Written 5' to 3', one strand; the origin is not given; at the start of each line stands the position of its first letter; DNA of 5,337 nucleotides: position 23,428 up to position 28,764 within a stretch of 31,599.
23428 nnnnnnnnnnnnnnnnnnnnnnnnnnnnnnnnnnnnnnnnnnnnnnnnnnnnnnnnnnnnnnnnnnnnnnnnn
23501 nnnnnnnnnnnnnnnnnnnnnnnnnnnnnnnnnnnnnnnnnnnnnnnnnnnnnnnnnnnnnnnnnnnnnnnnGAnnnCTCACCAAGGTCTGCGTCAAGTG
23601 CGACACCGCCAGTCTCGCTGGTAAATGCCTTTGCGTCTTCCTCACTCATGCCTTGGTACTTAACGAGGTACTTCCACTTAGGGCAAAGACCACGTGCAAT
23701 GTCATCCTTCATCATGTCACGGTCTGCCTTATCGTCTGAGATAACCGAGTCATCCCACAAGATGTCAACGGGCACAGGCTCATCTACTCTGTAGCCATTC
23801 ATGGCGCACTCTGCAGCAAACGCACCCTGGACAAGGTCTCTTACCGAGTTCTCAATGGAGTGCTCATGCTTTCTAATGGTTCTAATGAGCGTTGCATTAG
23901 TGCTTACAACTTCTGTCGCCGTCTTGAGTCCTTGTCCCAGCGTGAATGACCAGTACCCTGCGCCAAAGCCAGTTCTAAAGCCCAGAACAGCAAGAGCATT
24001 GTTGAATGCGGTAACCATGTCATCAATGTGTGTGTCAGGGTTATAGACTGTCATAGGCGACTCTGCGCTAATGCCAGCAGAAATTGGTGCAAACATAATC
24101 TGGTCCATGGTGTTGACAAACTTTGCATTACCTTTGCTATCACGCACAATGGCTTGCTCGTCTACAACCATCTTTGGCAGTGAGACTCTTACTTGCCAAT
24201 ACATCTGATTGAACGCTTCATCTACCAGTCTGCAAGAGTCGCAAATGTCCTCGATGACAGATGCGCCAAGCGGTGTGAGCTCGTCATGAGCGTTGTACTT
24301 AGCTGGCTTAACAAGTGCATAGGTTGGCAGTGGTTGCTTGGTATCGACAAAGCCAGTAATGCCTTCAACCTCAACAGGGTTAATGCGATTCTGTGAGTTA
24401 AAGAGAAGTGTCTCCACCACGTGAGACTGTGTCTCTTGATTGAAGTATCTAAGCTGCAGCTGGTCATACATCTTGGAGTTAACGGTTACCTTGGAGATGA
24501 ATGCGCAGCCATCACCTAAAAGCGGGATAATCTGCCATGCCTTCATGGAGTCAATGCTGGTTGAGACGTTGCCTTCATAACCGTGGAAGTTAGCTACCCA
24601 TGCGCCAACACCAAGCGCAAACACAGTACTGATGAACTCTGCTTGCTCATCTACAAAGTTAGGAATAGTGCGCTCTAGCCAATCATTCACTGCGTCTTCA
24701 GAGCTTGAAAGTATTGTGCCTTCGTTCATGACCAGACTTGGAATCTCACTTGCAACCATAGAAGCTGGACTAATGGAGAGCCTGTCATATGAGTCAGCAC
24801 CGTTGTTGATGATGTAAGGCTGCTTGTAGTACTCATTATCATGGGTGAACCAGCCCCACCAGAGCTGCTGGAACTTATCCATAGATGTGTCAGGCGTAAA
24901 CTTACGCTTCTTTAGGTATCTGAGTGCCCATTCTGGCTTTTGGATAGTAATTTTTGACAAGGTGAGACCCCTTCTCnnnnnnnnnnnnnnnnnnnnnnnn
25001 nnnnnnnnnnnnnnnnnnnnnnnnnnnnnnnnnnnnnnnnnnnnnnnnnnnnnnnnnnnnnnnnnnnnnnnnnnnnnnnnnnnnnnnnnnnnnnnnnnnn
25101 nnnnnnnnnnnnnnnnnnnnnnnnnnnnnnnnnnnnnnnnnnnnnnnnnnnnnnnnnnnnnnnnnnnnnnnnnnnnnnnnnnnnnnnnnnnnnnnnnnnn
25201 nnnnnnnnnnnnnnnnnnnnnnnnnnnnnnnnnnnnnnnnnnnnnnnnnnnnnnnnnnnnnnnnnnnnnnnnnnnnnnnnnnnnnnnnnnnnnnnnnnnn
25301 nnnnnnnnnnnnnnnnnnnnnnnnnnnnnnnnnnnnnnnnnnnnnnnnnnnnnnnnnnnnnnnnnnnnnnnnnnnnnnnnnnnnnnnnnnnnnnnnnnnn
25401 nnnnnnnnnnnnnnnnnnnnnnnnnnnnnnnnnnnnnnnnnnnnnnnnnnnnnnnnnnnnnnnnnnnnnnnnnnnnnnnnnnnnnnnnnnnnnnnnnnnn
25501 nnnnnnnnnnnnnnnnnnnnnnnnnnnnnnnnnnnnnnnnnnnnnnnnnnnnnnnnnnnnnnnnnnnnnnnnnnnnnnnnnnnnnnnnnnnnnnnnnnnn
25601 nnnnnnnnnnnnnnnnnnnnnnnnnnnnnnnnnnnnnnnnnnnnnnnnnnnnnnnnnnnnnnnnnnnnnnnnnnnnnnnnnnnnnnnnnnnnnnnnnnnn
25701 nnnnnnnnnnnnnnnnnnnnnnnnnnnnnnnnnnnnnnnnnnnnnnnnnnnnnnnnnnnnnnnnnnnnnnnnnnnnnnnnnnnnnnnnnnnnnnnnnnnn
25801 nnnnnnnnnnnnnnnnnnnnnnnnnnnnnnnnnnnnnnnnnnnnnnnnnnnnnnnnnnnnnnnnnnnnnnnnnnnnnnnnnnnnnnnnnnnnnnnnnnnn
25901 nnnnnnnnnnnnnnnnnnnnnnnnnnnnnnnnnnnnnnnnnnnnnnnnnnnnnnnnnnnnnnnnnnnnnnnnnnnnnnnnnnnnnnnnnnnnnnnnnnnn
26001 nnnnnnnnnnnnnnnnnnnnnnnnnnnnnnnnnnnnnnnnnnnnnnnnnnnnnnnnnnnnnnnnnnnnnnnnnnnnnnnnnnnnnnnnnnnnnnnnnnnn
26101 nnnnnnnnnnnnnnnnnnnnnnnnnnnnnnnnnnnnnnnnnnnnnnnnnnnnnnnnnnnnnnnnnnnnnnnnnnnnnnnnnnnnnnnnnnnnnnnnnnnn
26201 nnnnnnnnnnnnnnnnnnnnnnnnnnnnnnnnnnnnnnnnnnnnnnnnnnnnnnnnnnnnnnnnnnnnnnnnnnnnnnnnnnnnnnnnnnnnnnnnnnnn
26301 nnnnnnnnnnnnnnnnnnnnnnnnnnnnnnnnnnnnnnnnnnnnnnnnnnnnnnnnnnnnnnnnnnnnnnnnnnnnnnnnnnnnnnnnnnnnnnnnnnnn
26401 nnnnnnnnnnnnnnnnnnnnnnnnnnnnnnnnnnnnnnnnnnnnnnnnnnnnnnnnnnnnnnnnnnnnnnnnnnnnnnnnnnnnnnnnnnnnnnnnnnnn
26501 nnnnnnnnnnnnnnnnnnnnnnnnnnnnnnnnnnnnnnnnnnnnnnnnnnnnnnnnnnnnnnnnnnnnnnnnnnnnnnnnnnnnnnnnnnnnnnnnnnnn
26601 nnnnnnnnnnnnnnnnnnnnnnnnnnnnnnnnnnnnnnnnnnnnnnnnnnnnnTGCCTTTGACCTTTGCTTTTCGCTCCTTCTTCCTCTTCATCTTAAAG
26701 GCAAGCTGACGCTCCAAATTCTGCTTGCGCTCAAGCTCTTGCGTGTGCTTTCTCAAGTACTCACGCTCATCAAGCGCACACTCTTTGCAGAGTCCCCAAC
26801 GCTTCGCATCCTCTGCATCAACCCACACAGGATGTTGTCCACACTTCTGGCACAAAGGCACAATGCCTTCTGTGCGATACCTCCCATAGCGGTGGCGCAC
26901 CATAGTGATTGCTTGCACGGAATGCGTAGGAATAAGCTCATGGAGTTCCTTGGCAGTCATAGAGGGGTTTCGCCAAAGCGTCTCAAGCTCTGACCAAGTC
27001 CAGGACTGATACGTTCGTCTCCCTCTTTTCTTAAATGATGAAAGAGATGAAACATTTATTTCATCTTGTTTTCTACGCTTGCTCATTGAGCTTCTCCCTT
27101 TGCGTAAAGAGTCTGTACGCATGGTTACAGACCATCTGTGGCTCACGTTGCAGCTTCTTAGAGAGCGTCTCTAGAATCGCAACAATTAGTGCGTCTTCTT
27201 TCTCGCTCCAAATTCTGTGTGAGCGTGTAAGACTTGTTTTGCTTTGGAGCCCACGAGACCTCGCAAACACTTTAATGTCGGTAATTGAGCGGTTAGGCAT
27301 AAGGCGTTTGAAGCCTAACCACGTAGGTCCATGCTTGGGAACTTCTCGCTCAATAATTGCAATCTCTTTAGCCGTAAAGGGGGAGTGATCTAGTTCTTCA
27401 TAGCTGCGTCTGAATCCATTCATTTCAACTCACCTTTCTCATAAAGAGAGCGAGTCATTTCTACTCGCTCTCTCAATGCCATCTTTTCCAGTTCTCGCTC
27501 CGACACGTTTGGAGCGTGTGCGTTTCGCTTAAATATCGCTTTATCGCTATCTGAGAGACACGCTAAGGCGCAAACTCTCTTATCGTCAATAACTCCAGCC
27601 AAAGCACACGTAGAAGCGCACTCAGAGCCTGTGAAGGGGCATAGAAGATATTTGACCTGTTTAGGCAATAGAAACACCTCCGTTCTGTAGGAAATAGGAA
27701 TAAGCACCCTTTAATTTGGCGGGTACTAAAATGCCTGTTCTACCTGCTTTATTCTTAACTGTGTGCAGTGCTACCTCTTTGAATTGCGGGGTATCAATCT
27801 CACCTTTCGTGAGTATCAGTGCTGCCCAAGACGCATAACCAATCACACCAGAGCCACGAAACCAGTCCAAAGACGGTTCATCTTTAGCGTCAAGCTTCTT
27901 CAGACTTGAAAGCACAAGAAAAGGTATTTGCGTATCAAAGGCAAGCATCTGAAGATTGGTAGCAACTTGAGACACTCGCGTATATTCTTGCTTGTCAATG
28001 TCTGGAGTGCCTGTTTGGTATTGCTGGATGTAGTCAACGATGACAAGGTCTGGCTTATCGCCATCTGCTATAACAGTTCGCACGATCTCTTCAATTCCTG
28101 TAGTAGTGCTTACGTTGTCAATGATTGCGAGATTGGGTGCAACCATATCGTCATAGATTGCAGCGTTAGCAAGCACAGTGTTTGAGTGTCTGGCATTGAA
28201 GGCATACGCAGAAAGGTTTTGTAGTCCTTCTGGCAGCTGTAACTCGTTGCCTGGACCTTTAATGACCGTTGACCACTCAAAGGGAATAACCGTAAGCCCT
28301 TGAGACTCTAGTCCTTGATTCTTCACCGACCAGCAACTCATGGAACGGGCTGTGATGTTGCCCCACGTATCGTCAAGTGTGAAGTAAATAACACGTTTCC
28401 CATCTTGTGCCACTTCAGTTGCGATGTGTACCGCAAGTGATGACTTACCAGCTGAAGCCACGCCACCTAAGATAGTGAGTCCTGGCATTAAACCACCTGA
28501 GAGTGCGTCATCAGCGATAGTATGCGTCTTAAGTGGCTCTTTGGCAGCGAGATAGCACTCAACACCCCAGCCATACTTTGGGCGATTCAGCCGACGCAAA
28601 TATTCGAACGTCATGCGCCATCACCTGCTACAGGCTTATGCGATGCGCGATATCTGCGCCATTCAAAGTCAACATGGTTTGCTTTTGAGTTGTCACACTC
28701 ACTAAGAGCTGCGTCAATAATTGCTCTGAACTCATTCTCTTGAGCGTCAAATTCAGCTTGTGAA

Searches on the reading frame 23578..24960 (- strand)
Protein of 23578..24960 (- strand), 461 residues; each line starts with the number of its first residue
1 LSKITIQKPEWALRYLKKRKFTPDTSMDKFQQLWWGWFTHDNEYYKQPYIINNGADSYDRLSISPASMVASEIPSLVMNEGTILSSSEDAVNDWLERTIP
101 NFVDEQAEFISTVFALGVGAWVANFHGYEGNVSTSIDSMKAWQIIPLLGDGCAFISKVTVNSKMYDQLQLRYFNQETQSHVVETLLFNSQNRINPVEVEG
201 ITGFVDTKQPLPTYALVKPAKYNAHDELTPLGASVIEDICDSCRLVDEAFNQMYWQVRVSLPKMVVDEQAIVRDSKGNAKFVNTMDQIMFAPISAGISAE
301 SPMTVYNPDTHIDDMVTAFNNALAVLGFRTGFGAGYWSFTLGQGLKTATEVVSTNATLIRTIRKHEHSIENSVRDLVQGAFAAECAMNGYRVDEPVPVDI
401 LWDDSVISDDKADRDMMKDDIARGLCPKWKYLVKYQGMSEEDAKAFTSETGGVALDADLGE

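Call 37: search_protein_families(library=pfam, proteins=[window:23578-24960:-], max_evalue=0.001)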
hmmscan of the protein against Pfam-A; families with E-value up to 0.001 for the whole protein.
window:23578-24960:- (461 aa): 1 family
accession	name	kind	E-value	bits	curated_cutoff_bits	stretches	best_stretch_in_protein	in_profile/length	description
PF05133.19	SPP1_portal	-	0.00099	18.6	25.5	0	304-417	270-377/416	Phage portal protein, SPP1 Gp6-like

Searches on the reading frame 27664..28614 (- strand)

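Call 52: search_protein_families(library=phrogs, proteins=[window:27664-28614:-], max_evalue=0.00001)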
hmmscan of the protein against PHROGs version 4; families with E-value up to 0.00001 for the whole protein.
window:27664-28614:- (317 aa): 3 families
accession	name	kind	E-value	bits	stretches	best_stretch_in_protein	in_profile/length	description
phrog_19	-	DNA, RNA and nucleotide metabolism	1.1e-19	71.7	1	36-297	343-567/621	DnaB-like replicative helicase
phrog_243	-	DNA, RNA and nucleotide metabolism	3.6e-16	59.9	1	170-293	124-246/273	DnaB-like replicative helicase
phrog_239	-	DNA, RNA and nucleotide metabolism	9.5e-15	55.6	1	46-297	360-585/801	DNA primase/helicase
